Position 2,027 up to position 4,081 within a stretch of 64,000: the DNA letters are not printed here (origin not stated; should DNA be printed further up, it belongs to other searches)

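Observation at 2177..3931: MurD ligase fused in-frame to a CwlK/VanY-like M15 peptidase domain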

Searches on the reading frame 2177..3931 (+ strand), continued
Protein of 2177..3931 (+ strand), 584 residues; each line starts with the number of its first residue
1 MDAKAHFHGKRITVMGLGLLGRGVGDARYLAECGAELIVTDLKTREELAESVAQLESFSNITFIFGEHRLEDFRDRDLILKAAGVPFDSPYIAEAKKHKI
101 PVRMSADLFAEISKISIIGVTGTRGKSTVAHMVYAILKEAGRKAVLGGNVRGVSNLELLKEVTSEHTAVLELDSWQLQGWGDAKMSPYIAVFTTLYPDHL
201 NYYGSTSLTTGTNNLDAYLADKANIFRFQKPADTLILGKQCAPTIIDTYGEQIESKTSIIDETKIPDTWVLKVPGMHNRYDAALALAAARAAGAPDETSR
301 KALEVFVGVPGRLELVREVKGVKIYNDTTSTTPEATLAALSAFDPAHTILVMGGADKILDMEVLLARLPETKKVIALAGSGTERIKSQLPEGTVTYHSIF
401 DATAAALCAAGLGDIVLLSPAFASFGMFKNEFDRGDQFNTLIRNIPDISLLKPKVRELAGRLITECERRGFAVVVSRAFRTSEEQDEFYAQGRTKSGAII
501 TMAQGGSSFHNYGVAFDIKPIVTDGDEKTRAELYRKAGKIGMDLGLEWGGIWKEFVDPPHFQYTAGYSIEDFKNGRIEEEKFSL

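Call 19: find_encoding_contigs(protein=P0280, flank=5000, max_places=2)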
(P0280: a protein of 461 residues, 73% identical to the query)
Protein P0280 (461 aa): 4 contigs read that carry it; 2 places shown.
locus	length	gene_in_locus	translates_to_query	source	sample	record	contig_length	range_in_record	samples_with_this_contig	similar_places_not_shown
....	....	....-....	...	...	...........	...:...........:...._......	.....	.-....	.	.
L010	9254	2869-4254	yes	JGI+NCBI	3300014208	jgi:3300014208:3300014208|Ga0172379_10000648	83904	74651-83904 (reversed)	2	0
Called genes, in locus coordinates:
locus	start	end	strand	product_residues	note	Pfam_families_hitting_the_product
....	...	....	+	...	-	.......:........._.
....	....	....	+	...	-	-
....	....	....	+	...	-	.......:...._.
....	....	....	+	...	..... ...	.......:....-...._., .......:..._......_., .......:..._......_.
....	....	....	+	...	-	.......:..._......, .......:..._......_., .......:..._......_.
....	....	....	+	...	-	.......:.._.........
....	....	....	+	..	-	-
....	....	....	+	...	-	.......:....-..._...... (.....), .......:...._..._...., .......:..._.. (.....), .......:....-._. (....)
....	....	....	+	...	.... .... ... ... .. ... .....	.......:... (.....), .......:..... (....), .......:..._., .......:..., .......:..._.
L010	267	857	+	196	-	PF03161:LAGLIDADG_2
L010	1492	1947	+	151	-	-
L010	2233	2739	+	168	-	PF14343:PrcB_C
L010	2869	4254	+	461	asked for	PF21799:MurD-like_N, PF08245:Mur_ligase_M, PF02875:Mur_ligase_C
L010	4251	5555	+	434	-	PF01225:Mur_ligase, PF08245:Mur_ligase_M, PF02875:Mur_ligase_C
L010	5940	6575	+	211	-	PF00590:TP_methylase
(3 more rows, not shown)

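Call 20: find_encoding_contigs(protein=P0368, flank=5000, max_places=3)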
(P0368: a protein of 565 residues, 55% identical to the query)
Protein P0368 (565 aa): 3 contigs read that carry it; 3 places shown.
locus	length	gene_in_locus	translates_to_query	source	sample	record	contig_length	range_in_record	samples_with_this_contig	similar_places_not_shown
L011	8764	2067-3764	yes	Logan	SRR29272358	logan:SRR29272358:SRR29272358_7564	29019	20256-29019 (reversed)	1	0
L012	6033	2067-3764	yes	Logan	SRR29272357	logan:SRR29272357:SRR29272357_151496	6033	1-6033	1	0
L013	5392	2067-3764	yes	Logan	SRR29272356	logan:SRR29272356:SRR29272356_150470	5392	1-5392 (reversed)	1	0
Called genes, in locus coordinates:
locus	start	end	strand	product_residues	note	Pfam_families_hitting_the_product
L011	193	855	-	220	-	PF01479:S4, PF00849:PseudoU_synth_2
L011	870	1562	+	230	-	PF00483:NTP_transferase, PF01128:IspD, PF12804:NTP_transf_3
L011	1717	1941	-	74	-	-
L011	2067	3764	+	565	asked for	PF21799:MurD-like_N, PF08245:Mur_ligase_M, PF02875:Mur_ligase_C, PF02557:VanY, PF13539:Peptidase_M15_4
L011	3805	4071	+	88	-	PF12840:HTH_20 (weak), PF13412:HTH_24 (weak), PF25212:HVO_A0114 (weak), PF01047:MarR (weak), PF12802:MarR_2 (weak)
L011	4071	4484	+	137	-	PF00293:NUDIX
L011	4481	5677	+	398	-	PF01225:Mur_ligase, PF08245:Mur_ligase_M, PF02875:Mur_ligase_C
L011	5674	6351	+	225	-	PF00590:TP_methylase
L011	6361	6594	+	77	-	-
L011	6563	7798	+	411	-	PF13200:DUF4015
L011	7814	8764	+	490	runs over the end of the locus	-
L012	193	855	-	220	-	PF01479:S4, PF00849:PseudoU_synth_2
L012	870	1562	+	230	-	PF00483:NTP_transferase, PF01128:IspD, PF12804:NTP_transf_3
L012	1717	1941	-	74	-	-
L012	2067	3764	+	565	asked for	PF21799:MurD-like_N, PF08245:Mur_ligase_M, PF02875:Mur_ligase_C, PF02557:VanY, PF13539:Peptidase_M15_4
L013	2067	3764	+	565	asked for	PF21799:MurD-like_N, PF08245:Mur_ligase_M, PF02875:Mur_ligase_C, PF02557:VanY, PF13539:Peptidase_M15_4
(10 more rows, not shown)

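Call 24: find_encoding_contigs(protein=P0336, flank=5000, max_places=2)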
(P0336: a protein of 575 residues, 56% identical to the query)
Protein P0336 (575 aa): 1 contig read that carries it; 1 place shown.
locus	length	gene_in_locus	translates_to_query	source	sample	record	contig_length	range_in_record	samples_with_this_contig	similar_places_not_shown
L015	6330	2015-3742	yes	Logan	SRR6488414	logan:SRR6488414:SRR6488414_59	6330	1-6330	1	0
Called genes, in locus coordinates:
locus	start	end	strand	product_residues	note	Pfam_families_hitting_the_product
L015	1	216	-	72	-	?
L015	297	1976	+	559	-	-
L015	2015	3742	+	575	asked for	PF21799:MurD-like_N (weak), PF08245:Mur_ligase_M, PF02875:Mur_ligase_C, PF02557:VanY, PF13539:Peptidase_M15_4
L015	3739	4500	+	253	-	PF01177:Asp_Glu_race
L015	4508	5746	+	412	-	PF01225:Mur_ligase, PF08245:Mur_ligase_M, PF02875:Mur_ligase_C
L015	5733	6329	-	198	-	?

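Call 31: list_cluster_members(proteins=[P0271, P0336, P0368, P0388])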
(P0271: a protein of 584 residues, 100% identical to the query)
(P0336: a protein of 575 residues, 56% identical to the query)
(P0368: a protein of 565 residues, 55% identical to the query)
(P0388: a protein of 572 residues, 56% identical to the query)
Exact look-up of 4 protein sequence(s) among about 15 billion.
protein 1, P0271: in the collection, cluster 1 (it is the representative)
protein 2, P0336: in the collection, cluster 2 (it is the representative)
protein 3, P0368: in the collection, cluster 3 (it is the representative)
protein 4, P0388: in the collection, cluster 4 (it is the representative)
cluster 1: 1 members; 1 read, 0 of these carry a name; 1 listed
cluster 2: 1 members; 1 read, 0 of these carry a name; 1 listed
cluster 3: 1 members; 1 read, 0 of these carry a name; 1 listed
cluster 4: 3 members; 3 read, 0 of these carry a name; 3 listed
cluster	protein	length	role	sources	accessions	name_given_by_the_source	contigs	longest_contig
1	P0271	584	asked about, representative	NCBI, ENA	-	-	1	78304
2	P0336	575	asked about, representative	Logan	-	-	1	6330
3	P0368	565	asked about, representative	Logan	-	-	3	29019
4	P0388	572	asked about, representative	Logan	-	-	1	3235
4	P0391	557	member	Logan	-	-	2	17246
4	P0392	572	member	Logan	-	-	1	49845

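Call 55: predict_structure(alignment_id=A4)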
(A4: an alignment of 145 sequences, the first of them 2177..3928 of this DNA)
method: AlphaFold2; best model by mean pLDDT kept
length: 584 residues; sequences in the alignment: 145
mean_pLDDT: 90.5   pTM: 0.83
mean pLDDT of the five models: 90.5, 90.0, 88.7, 87.3, 85.6
residues with pLDDT >= 90: 422; 70-90: 130; 50-70: 21; < 50: 11
segments of 3 or more residues with pLDDT < 50: 206-210, 426-431
pLDDT, mean of each block of 10 residues (from residue 1): 91 83 88 97 88 94 95 96 79 94 94 96 90 98 94 90 95 89 95 81 54 76 94 97 94 96 93 92 98 97 93 88 88 88 96 84 95 93 92 90 91 94 55 74 87 96 95 93 92 85 94 97 86 97 98 94 98 97 94
secondary structure, 60 per line:
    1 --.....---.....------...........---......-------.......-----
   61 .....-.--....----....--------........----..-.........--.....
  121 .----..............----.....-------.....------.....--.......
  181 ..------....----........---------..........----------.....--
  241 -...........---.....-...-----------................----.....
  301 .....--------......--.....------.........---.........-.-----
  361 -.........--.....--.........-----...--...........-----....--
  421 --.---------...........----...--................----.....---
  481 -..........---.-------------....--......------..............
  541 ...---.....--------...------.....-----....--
elements in order: H3-7 E11-15 H22-32 E36-41 H49-55 E61-65 H70-73 E78-81 H90-97 H105-113 E116-121 H126-139 E144-148 H156-160 E167-171 H174-182 E189-192 H197-204 H214-223 E234-238 H242-252 E256-260 H276-291 H296-305 E314-319 E322-326 H333-341 E348-353 H362-370 E373-377 H380-388 E394-396 H399-409 E415-418 H433-443 H453-468 E473-477 H482-490 H509-512 E515-520 H527-543 E560-562 H569-573 H579-582

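Call 58: search_protein_families(library=pfam, alignment_id=A5, max_evalue=0.0001)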
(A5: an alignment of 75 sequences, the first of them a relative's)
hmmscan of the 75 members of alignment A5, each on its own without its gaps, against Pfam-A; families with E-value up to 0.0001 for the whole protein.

A. member 1, L006:3752-5017:+ (422 aa): 3 families
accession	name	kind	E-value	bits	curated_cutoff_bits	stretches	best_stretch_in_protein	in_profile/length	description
PF01225.30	Mur_ligase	-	3e-22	79.2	21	1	4-102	2-94/95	Mur ligase family, catalytic domain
PF02875.26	Mur_ligase_C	-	3.4e-21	76.8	28.4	1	282-411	1-127/127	Mur ligase, glutamate ligase domain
PF08245.18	Mur_ligase_M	-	1.8e-16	61.1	24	1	107-217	1-130/200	Mur ligase middle domain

B. families by the number of members that match (of 75 scanned): 16 families
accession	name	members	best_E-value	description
PF01225.30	Mur_ligase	27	2.7e-26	Mur ligase family, catalytic domain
PF02875.26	Mur_ligase_C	27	2.5e-24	Mur ligase, glutamate ligase domain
PF08245.18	Mur_ligase_M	27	7.5e-21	Mur ligase middle domain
PF01177.27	Asp_Glu_race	17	3.2e-19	Asp/Glu/Hydantoin racemase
PF00293.34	NUDIX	8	2.7e-17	NUDIX domain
PF02578.20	Cu-oxidase_4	3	1.2e-22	Multi-copper polyphenol oxidoreductase laccase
PF00144.29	Beta-lactamase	2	3.9e-50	Beta-lactamase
PF00117.34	GATase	2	4e-23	Glutamine amidotransferase class-I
PF01063.24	Aminotran_4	1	6e-47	Amino-transferase class IV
PF02698.23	DUF218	1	2.9e-22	DUF218 domain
PF03575.23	Peptidase_S51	1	5.9e-07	Peptidase family S51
PF12840.13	HTH_20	1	7.6e-07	Helix-turn-helix domain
PF25212.1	HVO_A0114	1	1.3e-06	HVO_A0114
PF12802.13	MarR_2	1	1.7e-06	MarR family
PF13412.12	HTH_24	1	2.1e-06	Winged helix-turn-helix DNA-binding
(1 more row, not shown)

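Call 68: fold_search(model_id=the predicted structure, library=pdb)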
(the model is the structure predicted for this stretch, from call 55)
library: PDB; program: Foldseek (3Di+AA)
matches with E <= 10: 1897; with E <= 0.001: 137
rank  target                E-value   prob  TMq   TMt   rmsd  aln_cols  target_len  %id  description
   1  3lk7                  3.3e-32  1.00  0.53  0.66   6.1       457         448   31  The Crystal Structure of UDP-N-acetylmuramoylalanine-D-glutamate (MurD) ligase from Streptococcus agalactiae to 1.5A (released 2010-02-09)
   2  7ti7                  2.4e-28  1.00  0.57  0.73   4.7       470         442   26  Crystal Structure of UDP-N-acetylmuramoylalanine-D-glutamate ligase from Acinetobacter baumannii AB5075-UW in complex wi (released 2022-01-26)
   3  7sir                  8.2e-28  1.00  0.51  0.66   5.9       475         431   25  Crystal Structure of UDP-N-acetylmuramoylalanine-D-glutamate ligase from Acinetobacter baumannii AB5075-UW (released 2021-11-03)
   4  2jfh                  1.6e-27  1.00  0.58  0.76   4.6       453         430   27  Crystal structure of MurD ligase in complex with L-Glu containing sulfonamide inhibitor (released 2007-05-15)
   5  2uuo                  5.8e-27  1.00  0.57  0.75   4.7       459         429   27  Crystal structure of MurD ligase in complex with D-Glu containing sulfonamide inhibitor (released 2008-03-25)
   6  2uag                  6.8e-27  1.00  0.58  0.76   4.6       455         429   27  UDP-N-ACETYLMURAMOYL-L-ALANINE:D-GLUTAMATE LIGASE (released 2000-02-25)
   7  8v8w                  6.8e-27  1.00  0.55  0.71   5.1       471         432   25  Crystal Structure of Apo UDP-N-acetylmuramoylalanine--D-glutamate ligase (MurD) from E. coli (Tetragonal P form) (released 2023-12-13)
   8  2vte                  8.1e-27  1.00  0.58  0.76   4.6       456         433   27  Crystal structure of MurD ligase in complex with D-Glu containing sulfonamide inhibitor (released 2008-11-25)
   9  9bn9                  9.1e-27  1.00  0.58  0.76   4.5       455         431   27  Crystal Structure of UDP-N-acetylmuramoylalanine--D-glutamate ligase (MurD) from E. coli in complex with UMA and two inh (released 2024-05-15)
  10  3uag                  1.0e-26  1.00  0.58  0.76   4.5       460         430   27  UDP-N-ACETYLMURAMOYL-L-ALANINE:D-GLUTAMATE LIGASE (released 2000-02-25)
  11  4uag                  1.1e-26  1.00  0.58  0.77   4.5       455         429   27  UDP-N-ACETYLMURAMOYL-L-ALANINE:D-GLUTAMATE LIGASE (released 2000-03-15)
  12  7sy9_A                1.5e-26  1.00  0.51  0.66   6.0       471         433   26  Crystal Structure of UDP-N-acetylmuramoylalanine--D-glutamate ligase (MurD) from Pseudomonas aeruginosa PAO1 (released 2021-12-15)
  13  2jfg                  1.6e-26  1.00  0.58  0.75   4.6       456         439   27  Crystal structure of MurD ligase in complex with UMA and ADP (released 2007-05-15)
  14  8vw0                  2.0e-26  1.00  0.57  0.73   4.6       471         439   26  Crystal Structure of Apo UDP-N-acetylmuramoylalanine--D-glutamate ligase (MurD) from E. coli (AMP bound) (released 2024-02-14)
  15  8v8y                  2.6e-26  1.00  0.58  0.75   4.3       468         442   25  Crystal Structure of Apo UDP-N-acetylmuramoylalanine--D-glutamate ligase (MurD) from E. coli (Orthorhombic P form) (released 2023-12-13)
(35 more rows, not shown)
